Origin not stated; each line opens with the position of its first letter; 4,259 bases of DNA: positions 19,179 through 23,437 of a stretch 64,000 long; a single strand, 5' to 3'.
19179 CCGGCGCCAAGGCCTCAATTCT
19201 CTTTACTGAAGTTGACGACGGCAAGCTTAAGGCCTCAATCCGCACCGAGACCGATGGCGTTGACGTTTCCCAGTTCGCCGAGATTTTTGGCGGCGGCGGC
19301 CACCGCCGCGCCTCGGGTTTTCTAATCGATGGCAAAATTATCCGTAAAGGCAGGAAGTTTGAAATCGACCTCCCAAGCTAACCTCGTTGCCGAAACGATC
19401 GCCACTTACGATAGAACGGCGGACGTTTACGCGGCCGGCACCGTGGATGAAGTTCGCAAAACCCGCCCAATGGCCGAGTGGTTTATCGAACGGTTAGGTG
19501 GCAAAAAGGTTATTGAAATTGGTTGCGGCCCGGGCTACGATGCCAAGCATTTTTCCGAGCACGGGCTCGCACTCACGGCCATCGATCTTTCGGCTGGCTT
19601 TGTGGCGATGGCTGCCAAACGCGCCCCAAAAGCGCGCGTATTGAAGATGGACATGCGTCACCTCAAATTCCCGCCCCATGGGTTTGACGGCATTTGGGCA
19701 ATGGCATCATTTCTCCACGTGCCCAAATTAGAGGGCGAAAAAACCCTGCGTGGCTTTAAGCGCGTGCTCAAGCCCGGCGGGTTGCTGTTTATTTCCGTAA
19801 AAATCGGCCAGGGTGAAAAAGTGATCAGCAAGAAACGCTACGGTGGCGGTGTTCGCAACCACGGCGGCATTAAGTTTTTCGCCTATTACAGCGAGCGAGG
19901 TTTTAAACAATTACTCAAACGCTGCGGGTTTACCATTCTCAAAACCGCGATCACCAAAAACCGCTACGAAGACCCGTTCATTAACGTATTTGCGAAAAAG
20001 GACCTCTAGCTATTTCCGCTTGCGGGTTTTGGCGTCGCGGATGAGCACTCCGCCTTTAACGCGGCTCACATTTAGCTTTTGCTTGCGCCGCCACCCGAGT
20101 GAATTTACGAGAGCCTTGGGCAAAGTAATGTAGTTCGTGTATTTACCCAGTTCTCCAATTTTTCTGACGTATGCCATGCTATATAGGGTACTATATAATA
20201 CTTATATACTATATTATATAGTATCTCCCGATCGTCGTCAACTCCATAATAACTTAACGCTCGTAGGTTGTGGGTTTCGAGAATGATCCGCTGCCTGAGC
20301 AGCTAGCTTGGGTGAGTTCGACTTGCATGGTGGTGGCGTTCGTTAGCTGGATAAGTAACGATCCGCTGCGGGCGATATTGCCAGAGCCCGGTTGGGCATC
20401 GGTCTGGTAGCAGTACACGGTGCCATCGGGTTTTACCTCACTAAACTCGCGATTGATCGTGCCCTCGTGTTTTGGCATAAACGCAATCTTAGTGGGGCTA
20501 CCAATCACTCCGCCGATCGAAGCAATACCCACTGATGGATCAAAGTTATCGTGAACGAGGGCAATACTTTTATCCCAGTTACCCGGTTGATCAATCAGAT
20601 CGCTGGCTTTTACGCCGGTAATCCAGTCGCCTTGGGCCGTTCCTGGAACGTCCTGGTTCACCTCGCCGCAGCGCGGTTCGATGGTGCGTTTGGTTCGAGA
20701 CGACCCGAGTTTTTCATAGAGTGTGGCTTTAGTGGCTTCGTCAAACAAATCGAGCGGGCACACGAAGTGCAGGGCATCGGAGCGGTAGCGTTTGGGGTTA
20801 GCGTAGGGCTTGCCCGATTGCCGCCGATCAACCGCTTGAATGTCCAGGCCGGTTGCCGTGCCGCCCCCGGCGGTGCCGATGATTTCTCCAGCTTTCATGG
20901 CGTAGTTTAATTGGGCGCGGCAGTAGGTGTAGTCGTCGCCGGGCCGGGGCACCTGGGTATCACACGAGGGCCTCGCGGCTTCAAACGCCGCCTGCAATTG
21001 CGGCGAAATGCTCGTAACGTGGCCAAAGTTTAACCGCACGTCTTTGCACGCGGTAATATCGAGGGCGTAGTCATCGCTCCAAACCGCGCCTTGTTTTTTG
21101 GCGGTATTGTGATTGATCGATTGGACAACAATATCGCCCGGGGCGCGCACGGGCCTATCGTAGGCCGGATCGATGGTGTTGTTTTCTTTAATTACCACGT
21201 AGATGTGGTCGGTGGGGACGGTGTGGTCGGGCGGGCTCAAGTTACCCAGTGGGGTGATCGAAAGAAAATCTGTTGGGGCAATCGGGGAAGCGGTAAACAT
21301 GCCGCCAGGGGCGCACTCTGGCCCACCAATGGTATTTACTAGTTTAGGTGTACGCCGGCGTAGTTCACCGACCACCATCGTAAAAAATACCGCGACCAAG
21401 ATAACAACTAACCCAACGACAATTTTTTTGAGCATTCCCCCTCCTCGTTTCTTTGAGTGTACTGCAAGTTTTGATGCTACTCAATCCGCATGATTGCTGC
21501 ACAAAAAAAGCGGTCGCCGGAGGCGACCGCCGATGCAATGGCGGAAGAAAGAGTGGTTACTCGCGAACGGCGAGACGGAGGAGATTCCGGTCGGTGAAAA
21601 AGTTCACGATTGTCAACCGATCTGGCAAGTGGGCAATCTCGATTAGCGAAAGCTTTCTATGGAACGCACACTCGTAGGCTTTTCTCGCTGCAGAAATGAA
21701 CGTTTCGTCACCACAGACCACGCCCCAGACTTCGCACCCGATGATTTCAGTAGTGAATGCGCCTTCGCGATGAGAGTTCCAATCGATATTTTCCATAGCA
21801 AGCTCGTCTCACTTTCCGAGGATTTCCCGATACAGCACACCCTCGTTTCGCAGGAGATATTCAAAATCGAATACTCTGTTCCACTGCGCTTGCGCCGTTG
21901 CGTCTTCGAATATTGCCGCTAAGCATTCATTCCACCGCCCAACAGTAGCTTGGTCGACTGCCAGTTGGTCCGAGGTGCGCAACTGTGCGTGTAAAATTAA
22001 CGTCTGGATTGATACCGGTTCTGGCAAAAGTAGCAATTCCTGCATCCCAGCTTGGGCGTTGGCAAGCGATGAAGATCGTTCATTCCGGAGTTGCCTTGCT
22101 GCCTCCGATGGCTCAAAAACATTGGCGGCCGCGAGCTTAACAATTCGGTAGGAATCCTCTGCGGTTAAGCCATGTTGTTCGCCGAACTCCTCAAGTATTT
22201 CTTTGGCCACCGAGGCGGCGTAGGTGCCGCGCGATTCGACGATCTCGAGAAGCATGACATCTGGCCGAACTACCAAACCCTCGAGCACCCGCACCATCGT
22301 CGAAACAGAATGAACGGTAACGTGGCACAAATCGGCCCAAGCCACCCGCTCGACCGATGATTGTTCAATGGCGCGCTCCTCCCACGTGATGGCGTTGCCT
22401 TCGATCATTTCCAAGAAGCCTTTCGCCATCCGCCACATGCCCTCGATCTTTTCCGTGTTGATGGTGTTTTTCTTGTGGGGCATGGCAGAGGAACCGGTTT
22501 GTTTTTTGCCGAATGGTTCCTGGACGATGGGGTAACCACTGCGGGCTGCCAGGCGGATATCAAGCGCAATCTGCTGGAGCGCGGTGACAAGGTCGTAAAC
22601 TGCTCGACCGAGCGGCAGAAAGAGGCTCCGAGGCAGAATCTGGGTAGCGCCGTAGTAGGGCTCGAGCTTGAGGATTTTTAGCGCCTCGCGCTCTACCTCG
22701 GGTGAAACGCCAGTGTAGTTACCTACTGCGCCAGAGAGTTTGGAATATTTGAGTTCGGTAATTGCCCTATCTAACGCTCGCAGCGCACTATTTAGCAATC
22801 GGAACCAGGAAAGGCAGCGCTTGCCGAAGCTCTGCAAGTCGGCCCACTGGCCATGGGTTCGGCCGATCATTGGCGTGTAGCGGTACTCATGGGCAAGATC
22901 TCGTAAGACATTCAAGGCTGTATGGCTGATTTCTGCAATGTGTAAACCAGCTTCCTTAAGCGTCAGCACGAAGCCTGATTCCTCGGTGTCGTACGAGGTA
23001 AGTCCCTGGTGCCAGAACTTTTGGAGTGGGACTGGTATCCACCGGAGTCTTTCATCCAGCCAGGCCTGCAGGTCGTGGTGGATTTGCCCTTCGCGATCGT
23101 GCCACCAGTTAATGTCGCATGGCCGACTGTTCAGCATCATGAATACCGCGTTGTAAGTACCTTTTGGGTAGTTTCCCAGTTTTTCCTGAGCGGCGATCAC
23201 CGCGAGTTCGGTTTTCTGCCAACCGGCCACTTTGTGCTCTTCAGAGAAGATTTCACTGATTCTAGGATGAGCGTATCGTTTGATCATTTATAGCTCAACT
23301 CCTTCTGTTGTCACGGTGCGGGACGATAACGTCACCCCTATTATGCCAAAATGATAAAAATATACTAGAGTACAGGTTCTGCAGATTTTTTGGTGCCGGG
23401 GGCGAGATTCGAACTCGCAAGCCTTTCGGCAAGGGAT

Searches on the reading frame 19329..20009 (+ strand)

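Call 73: search_protein_families(library=pfam, proteins=[window:19329-20009:+], max_evalue=0.1)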
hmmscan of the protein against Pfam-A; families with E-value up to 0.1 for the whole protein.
window:19329-20009:+ (226 aa): 12 families
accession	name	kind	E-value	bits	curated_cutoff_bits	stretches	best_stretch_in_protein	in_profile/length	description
PF08241.18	Methyltransf_11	-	1.7e-19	70.6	21.2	1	63-155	2-95/95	Methyltransferase domain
PF13649.12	Methyltransf_25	-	2.9e-19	70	27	1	61-151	1-97/97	Methyltransferase domain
PF13489.12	Methyltransf_23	-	1.1e-16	61.5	27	1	57-205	22-163/164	Methyltransferase domain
PF08242.18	Methyltransf_12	-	4.8e-12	46.9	30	1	62-153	1-98/98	Methyltransferase domain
PF13847.12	Methyltransf_31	-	3.1e-07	30.6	27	1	58-156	4-110/145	Methyltransferase domain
PF01209.24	Ubie_methyltran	-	0.0019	18.1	20.1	1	22-155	15-151/233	ubiE/COQ5 methyltransferase family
PF03141.22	Methyltransf_29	-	0.0042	16.2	23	1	59-157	119-219/506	Putative S-adenosyl-L-methionine-dependent methyltransferase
PF02353.26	CMAS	-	0.0044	16.8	27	1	58-165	63-174/273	Mycolic acid cyclopropane synthetase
PF08003.17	Methyltransf_9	-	0.0044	16.5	23.8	1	53-205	111-264/315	Protein of unknown function (DUF1698)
PF00142.24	Fer4_NifH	-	0.013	15.5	25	0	58-86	28-57/271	4Fe-4S iron sulfur cluster binding proteins, NifH/frxC family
PF03686.19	UPF0146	-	0.023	15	26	1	49-90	5-47/129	Uncharacterised protein family (UPF0146)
PF01135.25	PCMT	-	0.066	13.4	20.3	0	47-98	64-117/210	Protein-L-isoaspartate(D-aspartate) O-methyltransferase (PCMT)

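Call 106: search_protein_families(library=ncbifam, proteins=[window:19329-20009:+], max_evalue=0.001)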
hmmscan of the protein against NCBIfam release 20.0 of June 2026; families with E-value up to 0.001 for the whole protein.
window:19329-20009:+ (226 aa): 29 families (the best 25 are shown)
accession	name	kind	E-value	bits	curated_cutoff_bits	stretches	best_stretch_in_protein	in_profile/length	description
NF043040.1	corrin_prot_MT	hypoth_equivalog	1.9e-16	60.2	180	1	24-156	12-148/216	corrinoid protein-associated methyltransferase CpaM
NF045667.1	MTase_DVU1556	equivalog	4.5e-15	55.7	155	1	54-161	19-125/213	DVU_1556 family methyltransferase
TIGR02072.1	BioC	equivalog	6.3e-13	49.1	184.95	1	57-158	34-135/244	malonyl-ACP O-methyltransferase BioC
NF007610.0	PRK10258.1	equivalog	7.9e-12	45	342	1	25-155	11-138/251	malonyl-ACP O-methyltransferase BioC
NF045649.1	2X_seleno_MduS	exception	1.1e-11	44.4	380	1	55-205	39-194/338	methyltransferase domain-containing selenoprotein MduS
NF001241.0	PRK00216.1-2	equivalog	2.1e-11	43.9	327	1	19-156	16-148/231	demethylmenaquinone methyltransferase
TIGR02021.1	BchM-ChlM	equivalog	2.4e-10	40.2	158.9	1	48-141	44-141/218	magnesium protoporphyrin IX methyltransferase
TIGR01983.1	UbiG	equivalog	2.1e-09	37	102.95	1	47-156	45-152/228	bifunctional 2-polyprenyl-6-hydroxyphenol methylase/3-demethylubiquinol 3-O-methyltransferase UbiG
TIGR01934.1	MenG_MenH_UbiE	subfamily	2.5e-08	33.5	158.35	1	24-155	9-141/223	ubiquinone/menaquinone biosynthesis methyltransferase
NF041537.1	ArsM_AhpD_UU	exception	7.4e-08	31.6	510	1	57-203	76-224/345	arsenite methyltransferase/AhpD domain selenoprotein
NF002463.0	PRK01683.1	equivalog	8.5e-07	28.8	297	1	44-155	16-128/258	trans-aconitate 2-methyltransferase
NF008686.0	PRK11705.1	equivalog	1e-06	28.1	400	1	58-162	168-271/383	cyclopropane fatty acyl phospholipid synthase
NF001244.0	PRK00216.1-5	equivalog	4.7e-06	26.1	216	1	25-155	19-153/236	bifunctional demethylmenaquinone methyltransferase/2-methoxy-6-polyprenyl-1,4-benzoquinol methylase UbiE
TIGR00452.1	TIGR00452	equivalog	4.7e-06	25.6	275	1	53-206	113-267/316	tRNA 5-methoxyuridine(34)/uridine 5-oxyacetic acid(34) synthase CmoB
NF045823.1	PthPhpthDimycoMt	equivalog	5.1e-06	25.9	300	1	56-154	65-165/256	phthiotriol/phenolphthiotriol dimycocerosates methyltransferase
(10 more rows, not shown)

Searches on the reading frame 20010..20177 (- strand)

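Call 73: search_protein_families(library=pfam, proteins=[window:20010-20177:-], max_evalue=0.1)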
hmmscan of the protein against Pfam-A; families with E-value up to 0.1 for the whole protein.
window:20010-20177:- (55 aa): 1 family
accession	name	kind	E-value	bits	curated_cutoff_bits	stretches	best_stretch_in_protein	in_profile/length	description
PF04014.23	MazE_antitoxin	-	4.7e-05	23.7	24.7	1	17-47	10-41/48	Antidote-toxin recognition MazE, bacterial antitoxin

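Call 106: search_protein_families(library=ncbifam, proteins=[window:20010-20177:-], max_evalue=0.001)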
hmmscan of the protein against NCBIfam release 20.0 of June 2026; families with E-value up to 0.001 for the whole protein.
window:20010-20177:- (55 aa): 0 families

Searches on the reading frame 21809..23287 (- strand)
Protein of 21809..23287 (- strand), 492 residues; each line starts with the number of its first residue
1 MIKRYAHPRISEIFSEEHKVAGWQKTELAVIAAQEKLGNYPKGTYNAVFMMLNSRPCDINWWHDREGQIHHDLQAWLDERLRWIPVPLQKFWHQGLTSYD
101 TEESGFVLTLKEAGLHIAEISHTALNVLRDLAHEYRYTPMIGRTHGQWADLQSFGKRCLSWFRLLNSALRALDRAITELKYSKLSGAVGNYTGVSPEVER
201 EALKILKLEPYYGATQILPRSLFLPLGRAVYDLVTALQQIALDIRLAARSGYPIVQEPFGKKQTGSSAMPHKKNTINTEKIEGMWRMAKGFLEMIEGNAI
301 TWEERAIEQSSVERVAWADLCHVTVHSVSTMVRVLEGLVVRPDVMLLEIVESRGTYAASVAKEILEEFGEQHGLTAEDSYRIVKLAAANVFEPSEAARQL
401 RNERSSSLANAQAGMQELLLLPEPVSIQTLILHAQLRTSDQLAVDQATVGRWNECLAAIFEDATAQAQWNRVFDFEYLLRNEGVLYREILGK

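Call 4: search_protein_families(library=pfam, proteins=[window:21809-23287:-], max_evalue=1)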
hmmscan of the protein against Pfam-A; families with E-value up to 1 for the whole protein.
window:21809-23287:- (492 aa): 1 family
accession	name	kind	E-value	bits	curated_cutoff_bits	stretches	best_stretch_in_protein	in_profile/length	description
PF00206.25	Lyase_1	-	1.6e-28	100.5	27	1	72-285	82-307/312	Lyase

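Call 106: search_protein_families(library=ncbifam, proteins=[window:21809-23287:-], max_evalue=0.001)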
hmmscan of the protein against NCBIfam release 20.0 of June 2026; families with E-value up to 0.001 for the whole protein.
window:21809-23287:- (492 aa): 11 families
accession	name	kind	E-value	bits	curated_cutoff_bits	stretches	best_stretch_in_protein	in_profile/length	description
TIGR00928.1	purB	equivalog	7e-83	278.8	326.2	1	1-395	1-391/436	adenylosuccinate lyase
NF006500.1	PRK08937.2-4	subfamily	6e-34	117.6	626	1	4-354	13-365/448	adenylosuccinate lyase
TIGR02426.1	protocat_pcaB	equivalog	7.9e-30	103.9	355.75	1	6-338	7-338/338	3-carboxy-cis,cis-muconate cycloisomerase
NF006764.0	PRK09285.1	equivalog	7.5e-27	93.8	446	1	58-349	78-378/456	adenylosuccinate lyase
NF052536.2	CoM_syn_XcbD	exception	3.3e-25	88.7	600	1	5-372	14-384/443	3-sulfopropionylcysteine synthase XcbD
NF006554.0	PRK09053.1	equivalog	4.9e-21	75.1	595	1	7-357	15-370/453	3-carboxy-cis,cis-muconate cycloisomerase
NF052556.1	NtrsucLyaStm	equivalog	8.7e-15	54.5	650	1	90-346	110-378/466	nitrosuccinate lyase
NF004631.0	PRK05975.1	equivalog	1e-12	47.8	371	1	8-316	18-323/352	3-carboxy-cis,cis-muconate cycloisomerase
TIGR00838.1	argH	equivalog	2.2e-05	23.6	279.5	1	72-361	80-369/455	argininosuccinate lyase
NF008964.0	PRK12308.1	equivalog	8.8e-05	21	657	0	72-203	83-212/624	argininosuccinate lyase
NF008909.0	PRK12273.1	subfamily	0.00033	19.6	510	1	124-281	169-335/474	aspartate ammonia-lyase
